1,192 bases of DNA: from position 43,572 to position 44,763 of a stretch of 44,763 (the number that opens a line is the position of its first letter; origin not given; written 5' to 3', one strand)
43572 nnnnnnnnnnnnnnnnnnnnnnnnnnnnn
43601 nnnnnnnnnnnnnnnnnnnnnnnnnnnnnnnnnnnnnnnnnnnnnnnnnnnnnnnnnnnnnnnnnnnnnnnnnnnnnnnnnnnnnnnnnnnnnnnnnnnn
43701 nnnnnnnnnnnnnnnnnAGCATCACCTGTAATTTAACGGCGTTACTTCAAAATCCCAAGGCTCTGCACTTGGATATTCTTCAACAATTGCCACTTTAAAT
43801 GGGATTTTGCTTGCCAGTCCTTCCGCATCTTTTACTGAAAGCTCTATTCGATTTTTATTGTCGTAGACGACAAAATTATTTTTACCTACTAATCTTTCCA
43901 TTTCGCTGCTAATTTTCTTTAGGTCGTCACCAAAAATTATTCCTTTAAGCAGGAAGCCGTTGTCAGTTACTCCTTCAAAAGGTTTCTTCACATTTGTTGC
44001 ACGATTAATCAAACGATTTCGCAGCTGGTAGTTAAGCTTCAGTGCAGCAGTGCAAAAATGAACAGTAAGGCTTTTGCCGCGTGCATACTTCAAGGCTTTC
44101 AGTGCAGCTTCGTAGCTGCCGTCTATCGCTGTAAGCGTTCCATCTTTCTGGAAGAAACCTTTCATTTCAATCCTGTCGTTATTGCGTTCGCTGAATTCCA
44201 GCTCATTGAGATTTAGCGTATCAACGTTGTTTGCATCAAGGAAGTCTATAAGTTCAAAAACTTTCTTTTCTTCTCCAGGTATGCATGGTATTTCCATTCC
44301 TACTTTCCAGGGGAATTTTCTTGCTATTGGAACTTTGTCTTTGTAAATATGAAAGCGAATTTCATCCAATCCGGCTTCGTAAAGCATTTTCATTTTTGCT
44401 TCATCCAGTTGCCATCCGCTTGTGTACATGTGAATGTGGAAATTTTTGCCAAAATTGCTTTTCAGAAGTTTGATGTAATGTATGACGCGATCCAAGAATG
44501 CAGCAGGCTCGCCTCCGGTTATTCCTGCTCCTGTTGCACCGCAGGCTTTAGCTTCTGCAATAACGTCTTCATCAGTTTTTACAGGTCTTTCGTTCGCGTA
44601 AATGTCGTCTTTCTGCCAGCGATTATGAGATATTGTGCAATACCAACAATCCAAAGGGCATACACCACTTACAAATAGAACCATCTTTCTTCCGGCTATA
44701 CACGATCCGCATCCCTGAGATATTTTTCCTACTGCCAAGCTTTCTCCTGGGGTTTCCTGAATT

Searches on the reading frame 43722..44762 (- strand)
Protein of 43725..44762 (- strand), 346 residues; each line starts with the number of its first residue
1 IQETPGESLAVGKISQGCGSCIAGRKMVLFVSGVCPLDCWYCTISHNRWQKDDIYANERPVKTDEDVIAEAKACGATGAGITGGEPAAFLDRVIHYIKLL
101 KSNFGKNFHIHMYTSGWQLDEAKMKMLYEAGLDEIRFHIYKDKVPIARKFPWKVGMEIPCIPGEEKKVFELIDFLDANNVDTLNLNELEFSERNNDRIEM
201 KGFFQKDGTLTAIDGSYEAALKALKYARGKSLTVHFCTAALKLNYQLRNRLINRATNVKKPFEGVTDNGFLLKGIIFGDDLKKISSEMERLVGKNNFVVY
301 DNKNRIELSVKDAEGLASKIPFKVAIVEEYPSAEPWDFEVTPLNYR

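Call 29: search_protein_families(library=pfam, proteins=[window:43722-44738:-])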
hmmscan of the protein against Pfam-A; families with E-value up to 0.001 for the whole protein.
window:43722-44738:- (338 aa): 2 families
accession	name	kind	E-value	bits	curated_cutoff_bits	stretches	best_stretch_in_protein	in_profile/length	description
PF04055.27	Radical_SAM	-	6.1e-14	53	29.5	1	23-130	3-108/166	Radical SAM superfamily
PF13353.11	Fer4_12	-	3.6e-06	27.8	22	1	16-116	5-99/137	4Fe-4S single cluster domain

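Call 55: find_homologous_proteins(query=window:43725-44762:-, max_evalue=1e-40)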
Query window:43725-44762:- (346 aa): 3916 proteins with E <= 1e-40 among 5912 candidates; the best 120 are listed.
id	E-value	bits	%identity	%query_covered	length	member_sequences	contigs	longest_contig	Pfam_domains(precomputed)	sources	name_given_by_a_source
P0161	2.8e-218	742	91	100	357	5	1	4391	PF26257.1,PF04055.28,PF13353.12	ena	-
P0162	8.5e-195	665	82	100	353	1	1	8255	PF26257.1,PF04055.28,PF13353.12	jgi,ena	-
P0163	2.4e-185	634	86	92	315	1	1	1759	PF26257.1,PF04055.28,PF13353.12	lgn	-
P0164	1.1e-160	553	69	100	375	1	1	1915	PF26257.1,PF04055.28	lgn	-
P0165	1.6e-136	473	60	100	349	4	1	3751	PF26257.1,PF04055.28,PF13353.12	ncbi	ncbi:MAG: radical SAM protein [Candidatus Aenigmatarchaeota archaeon]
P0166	2.0e-135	470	61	100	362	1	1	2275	PF26257.1,PF04055.28,PF13353.12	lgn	-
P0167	4.5e-132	459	59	100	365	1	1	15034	PF26257.1,PF04055.28,PF13353.12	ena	-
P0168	6.4e-132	458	60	100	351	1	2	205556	PF26257.1,PF04055.28,PF13353.12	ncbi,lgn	-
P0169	1.7e-130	454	59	99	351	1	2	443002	PF26257.1,PF04055.28,PF13353.12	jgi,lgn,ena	-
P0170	4.5e-130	452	60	100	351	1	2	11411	PF04055.28,PF13353.12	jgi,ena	jgi:hypothetical protein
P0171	8.5e-129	448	58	100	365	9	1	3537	PF04055.28,PF13353.12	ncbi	-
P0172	3.7e-127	443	57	100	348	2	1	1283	PF26257.1,PF04055.28,PF13353.12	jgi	-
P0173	8.0e-127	442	56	100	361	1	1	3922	PF26257.1,PF04055.28,PF13353.12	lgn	-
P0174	3.5e-126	439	57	100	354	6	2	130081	PF04055.28,PF13353.12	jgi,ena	-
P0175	9.6e-126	438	56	100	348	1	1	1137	PF04055.28,PF13353.12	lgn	-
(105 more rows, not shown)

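Call 56: list_cluster_members(proteins=[P0161, P0163, P0162, P0164])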
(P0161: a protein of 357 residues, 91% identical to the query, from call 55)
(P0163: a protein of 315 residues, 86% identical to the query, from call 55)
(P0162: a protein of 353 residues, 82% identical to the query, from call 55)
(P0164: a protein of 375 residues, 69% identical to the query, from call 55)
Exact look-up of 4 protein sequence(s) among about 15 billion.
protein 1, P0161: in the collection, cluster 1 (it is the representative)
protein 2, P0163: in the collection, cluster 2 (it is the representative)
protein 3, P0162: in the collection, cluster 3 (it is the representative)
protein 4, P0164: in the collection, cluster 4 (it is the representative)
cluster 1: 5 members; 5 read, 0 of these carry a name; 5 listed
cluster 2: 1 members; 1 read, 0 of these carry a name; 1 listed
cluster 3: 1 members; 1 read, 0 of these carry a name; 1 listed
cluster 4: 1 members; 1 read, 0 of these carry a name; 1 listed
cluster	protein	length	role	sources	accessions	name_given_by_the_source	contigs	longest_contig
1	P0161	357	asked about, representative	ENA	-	-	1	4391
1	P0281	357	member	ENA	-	-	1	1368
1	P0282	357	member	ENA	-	-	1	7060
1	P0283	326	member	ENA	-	-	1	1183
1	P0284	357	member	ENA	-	-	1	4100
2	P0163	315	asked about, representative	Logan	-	-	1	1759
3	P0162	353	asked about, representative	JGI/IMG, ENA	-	-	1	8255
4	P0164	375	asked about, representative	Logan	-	-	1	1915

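Call 58: find_encoding_contigs(protein=P0162, flank=8000, max_places=6)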
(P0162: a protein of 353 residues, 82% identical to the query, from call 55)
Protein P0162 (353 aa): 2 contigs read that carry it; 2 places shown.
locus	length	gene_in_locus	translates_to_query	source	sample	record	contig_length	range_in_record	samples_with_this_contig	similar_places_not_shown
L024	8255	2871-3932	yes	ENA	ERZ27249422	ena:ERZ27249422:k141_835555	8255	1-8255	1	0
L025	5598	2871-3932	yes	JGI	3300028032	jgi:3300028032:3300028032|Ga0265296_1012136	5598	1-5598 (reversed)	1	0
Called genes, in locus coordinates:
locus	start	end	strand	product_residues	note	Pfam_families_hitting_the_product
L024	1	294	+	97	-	?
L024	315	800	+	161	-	-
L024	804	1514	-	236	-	PF00491:Arginase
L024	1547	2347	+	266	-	PF13549:ATP-grasp_5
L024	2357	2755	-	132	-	-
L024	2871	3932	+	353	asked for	PF04055:Radical_SAM, PF13353:Fer4_12 (weak), PF26257:DUF8061 (faint)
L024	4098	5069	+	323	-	PF01867:Cas_Cas1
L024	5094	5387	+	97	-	-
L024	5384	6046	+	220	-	PF01209:Ubie_methyltran, PF07021:MetW, PF13489:Methyltransf_23 (weak), PF13847:Methyltransf_31, PF08241:Methyltransf_11, PF08242:Methyltransf_12, PF13649:Methyltransf_25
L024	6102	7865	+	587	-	PF06418:CTP_synth_N, PF00117:GATase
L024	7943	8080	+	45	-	-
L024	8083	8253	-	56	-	?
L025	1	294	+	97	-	?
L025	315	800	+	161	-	-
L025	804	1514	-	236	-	PF00491:Arginase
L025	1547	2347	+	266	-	PF13549:ATP-grasp_5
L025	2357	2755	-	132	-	-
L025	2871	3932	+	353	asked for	PF04055:Radical_SAM, PF13353:Fer4_12 (weak), PF26257:DUF8061 (faint)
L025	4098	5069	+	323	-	PF01867:Cas_Cas1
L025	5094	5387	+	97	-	-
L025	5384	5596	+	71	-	?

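Call 59: find_encoding_contigs(protein=P0284, flank=4500, max_places=6)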
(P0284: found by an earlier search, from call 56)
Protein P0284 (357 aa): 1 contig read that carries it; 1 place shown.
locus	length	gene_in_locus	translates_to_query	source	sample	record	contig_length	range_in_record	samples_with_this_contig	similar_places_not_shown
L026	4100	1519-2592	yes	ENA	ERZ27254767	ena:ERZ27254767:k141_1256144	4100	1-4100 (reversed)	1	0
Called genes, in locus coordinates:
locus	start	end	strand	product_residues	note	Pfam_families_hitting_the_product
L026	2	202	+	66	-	?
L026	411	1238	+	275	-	PF13549:ATP-grasp_5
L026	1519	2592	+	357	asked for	PF04055:Radical_SAM, PF13353:Fer4_12 (faint), PF26257:DUF8061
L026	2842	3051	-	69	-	PF10049:DUF2283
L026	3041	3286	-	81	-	PF14076:DUF4258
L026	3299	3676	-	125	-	-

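Call 77: search_protein_families(library=ncbifam, max_evalue=0.01, proteins=[L024:4098-5069:+, L024:5094-5387:+, window:43725-44762:-])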
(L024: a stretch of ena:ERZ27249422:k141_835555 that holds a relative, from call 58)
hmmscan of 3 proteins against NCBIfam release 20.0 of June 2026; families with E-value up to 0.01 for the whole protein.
L024:4098-5069:+ (323 aa): 9 families
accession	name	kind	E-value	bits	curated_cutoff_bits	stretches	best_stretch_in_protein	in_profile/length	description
TIGR00287.1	cas1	equivalog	7.8e-54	182.9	71.7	1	3-301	2-288/327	CRISPR-associated endonuclease Cas1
NF049935.1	cas4g_cas1g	exception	1.2e-37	129.6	560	1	3-303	217-503/546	CRISPR-associated endonuclease Cas4g/Cas1g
TIGR04093.1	cas1_CYANO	exception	4.6e-37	127.7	385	1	3-303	3-291/334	type I-D CRISPR-associated endonuclease Cas1d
TIGR03640.1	cas1_DVULG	exception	1.2e-33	116.8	385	1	3-307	6-303/340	type I-C CRISPR-associated endonuclease Cas1c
TIGR03983.1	cas1_MYXAN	equivalog_domain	8.4e-29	100.6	358.05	1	4-297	15-299/347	type I-MYXAN CRISPR-associated endonuclease Cas1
TIGR03641.1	cas1_HMARI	exception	2.1e-28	99.6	304.1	1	3-304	3-282/324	type I-B CRISPR-associated endonuclease Cas1b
TIGR03639.1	cas1_NMENI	exception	2.4e-20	73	120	1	3-264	4-231/278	type II CRISPR-associated endonuclease Cas1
TIGR04329.1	cas1_PREFRAN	exception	1e-16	61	300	1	2-271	9-255/317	type V CRISPR-associated endonuclease Cas1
TIGR03638.1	cas1_ECOLI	exception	0.00052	19.3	215.6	0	165-278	133-244/269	type I-E CRISPR-associated endonuclease Cas1e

L024:5094-5387:+ (97 aa): 0 families

window:43725-44762:- (346 aa): 18 families
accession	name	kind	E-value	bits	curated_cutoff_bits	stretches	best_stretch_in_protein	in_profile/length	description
TIGR02109.1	PQQ_syn_pqqE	equivalog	1.5e-09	37.3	381.35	1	32-139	14-113/358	pyrroloquinoline quinone biosynthesis protein PqqE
TIGR02666.1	moaA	equivalog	1e-06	27.9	284.05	1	30-136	15-119/336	GTP 3',8-cyclase MoaA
TIGR02668.1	moaA_archaeal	equivalog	4.3e-06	25.9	325.25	1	29-135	14-112/303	GTP 3',8-cyclase MoaA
TIGR02493.1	PFLA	equivalog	7.6e-06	25.5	231.75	1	24-128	15-117/235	pyruvate formate-lyase-activating protein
NF001199.0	PRK00164.2-1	equivalog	4.4e-05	22.8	231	1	30-136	17-115/308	GTP 3',8-cyclase MoaA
NF045702.1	rSAM_GDGT_ether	equivalog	5.5e-05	22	450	1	17-138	74-197/486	tetraether lipid synthase Tes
TIGR03977.1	rSAM_pair_HxsC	equivalog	7e-05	21.8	267.9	1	27-126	27-118/292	His-Xaa-Ser system radical SAM maturase HxsC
TIGR02495.1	NrdG2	equivalog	0.00025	20.4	131.15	1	27-137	19-119/193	anaerobic ribonucleoside-triphosphate reductase activating protein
TIGR00433.2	bioB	equivalog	0.00052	19.3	225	1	27-135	43-149/307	biotin synthase BioB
TIGR03974.1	rSAM_six_Cys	equivalog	0.00064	18.7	425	1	26-127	98-203/451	thioether cross-link-forming SCIFF peptide maturase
TIGR04317.1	W_rSAM_matur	equivalog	0.00086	18.5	380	1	25-139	4-110/349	tungsten cofactor oxidoreductase radical SAM maturase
TIGR04303.1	GeoRSP_rSAM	equivalog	0.00093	18.9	400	0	66-143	39-112/325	GeoRSP system radical SAM/SPASM protein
TIGR03963.1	rSAM_QueE_Clost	equivalog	0.00098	18.9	260.1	0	28-116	21-102/219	putative 7-carboxy-7-deazaguanine synthase QueE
TIGR04051.1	rSAM_NirJ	equivalog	0.0032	16.5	515.45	0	147-225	135-211/354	heme d1 biosynthesis radical SAM protein NirJ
TIGR04251.1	SCM_rSAM_ScmF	equivalog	0.004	16.6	400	1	26-100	5-77/353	SynChlorMet cassette radical SAM/SPASM protein ScmF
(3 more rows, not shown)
